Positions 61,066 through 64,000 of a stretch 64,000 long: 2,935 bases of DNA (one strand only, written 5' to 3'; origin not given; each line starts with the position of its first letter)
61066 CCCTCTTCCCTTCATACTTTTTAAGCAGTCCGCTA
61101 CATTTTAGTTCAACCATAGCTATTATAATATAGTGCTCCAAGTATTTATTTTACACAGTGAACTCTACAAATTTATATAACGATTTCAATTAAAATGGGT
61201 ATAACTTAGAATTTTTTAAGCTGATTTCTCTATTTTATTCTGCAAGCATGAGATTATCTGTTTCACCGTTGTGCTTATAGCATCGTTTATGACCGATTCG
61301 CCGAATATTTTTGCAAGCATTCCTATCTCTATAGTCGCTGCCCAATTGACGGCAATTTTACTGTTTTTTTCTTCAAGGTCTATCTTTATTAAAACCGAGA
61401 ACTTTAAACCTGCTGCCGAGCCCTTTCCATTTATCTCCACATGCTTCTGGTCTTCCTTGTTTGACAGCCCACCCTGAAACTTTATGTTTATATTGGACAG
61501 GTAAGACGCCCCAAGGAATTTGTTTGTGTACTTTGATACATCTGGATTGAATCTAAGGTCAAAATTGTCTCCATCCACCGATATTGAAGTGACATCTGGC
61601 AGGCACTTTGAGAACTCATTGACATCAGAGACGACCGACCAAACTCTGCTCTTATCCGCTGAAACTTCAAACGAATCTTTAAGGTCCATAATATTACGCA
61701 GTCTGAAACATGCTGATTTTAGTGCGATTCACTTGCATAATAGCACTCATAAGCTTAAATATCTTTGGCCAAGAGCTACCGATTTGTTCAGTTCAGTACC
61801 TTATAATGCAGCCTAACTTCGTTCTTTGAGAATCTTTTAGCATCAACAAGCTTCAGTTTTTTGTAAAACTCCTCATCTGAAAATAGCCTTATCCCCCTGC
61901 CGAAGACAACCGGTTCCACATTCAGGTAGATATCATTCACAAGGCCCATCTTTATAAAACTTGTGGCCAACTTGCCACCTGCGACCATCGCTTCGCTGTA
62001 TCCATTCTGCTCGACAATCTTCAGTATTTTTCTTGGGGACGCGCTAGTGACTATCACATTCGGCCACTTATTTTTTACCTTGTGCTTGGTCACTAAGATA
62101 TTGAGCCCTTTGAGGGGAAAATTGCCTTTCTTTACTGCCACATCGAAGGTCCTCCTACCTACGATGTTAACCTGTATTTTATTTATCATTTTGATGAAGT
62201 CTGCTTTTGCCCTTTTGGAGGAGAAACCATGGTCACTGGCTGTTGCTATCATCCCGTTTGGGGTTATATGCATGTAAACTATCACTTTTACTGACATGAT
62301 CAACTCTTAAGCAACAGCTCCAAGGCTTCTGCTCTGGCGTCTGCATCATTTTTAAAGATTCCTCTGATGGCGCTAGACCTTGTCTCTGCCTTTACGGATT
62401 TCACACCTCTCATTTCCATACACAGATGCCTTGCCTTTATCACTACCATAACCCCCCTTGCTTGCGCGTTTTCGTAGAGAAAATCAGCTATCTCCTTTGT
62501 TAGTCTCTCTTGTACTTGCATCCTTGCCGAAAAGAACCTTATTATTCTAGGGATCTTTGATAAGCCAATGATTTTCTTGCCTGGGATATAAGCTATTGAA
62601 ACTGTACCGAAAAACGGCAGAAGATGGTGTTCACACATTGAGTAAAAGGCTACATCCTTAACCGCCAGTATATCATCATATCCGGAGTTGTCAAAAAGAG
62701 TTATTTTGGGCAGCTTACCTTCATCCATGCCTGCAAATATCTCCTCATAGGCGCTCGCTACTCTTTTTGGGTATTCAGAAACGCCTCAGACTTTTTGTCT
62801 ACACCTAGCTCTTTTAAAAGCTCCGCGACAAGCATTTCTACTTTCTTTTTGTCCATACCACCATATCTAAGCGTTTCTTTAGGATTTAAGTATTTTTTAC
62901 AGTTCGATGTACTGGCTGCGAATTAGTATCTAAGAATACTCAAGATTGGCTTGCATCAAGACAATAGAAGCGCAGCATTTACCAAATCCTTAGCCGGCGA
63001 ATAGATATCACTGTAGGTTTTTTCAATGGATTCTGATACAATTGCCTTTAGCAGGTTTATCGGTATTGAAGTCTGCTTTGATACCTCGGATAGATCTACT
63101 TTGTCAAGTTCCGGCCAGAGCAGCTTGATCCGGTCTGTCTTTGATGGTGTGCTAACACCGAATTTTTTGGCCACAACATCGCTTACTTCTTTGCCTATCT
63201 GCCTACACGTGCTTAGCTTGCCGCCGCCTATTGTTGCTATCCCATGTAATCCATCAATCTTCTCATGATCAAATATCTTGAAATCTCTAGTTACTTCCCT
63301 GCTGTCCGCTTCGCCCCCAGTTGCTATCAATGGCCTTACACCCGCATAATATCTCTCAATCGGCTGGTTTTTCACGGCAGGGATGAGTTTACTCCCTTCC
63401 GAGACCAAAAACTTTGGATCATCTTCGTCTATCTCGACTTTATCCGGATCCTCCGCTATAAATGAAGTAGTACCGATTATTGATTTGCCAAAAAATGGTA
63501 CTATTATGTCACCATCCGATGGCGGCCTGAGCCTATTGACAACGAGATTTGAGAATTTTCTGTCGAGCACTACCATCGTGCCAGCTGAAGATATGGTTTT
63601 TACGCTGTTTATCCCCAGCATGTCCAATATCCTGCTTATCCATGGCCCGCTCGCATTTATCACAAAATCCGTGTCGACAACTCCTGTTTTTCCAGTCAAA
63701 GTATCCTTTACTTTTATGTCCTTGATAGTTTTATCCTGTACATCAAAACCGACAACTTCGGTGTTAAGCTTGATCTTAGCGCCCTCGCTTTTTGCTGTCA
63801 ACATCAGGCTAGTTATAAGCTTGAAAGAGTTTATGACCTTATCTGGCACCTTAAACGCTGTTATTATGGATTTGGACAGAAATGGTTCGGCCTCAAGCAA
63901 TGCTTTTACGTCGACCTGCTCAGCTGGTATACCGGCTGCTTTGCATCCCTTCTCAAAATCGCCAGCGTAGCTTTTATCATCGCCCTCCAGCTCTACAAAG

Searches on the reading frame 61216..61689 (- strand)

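Call 16: search_protein_families(library=pfam, max_evalue=0.001, proteins=[window:61216-61689:-])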
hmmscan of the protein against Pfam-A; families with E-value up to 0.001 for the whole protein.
window:61216-61689:- (157 aa): 2 families
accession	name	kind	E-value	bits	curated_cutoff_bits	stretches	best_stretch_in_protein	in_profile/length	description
PF06240.19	COXG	-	2.4e-22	79.6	22.2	1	6-153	2-139/140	Carbon monoxide dehydrogenase subunit G (CoxG)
PF11485.14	STK_08120-like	-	0.00013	22.6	21.6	1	1-136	1-130/136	STK_08120-like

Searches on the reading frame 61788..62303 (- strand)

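Call 16: search_protein_families(library=pfam, max_evalue=0.001, proteins=[window:61788-62303:-])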
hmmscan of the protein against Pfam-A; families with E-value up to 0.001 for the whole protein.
window:61788-62303:- (171 aa): 1 family
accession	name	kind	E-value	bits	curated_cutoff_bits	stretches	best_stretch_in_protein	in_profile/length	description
PF01872.23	RibD_C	-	1.6e-13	51.3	24.1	1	69-160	99-193/197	RibD C-terminal domain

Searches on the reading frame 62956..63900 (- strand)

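Call 16: search_protein_families(library=pfam, max_evalue=0.001, proteins=[window:62956-63900:-])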
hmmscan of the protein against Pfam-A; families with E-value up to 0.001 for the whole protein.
window:62956-63900:- (314 aa): 2 families
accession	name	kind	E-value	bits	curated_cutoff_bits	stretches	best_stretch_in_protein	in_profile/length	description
PF01266.30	DAO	-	2.2e-23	83.8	27.9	1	2-240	125-351/353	FAD dependent oxidoreductase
PF01494.25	FAD_binding_3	-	0.001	18.9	22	0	27-124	101-195/349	FAD binding domain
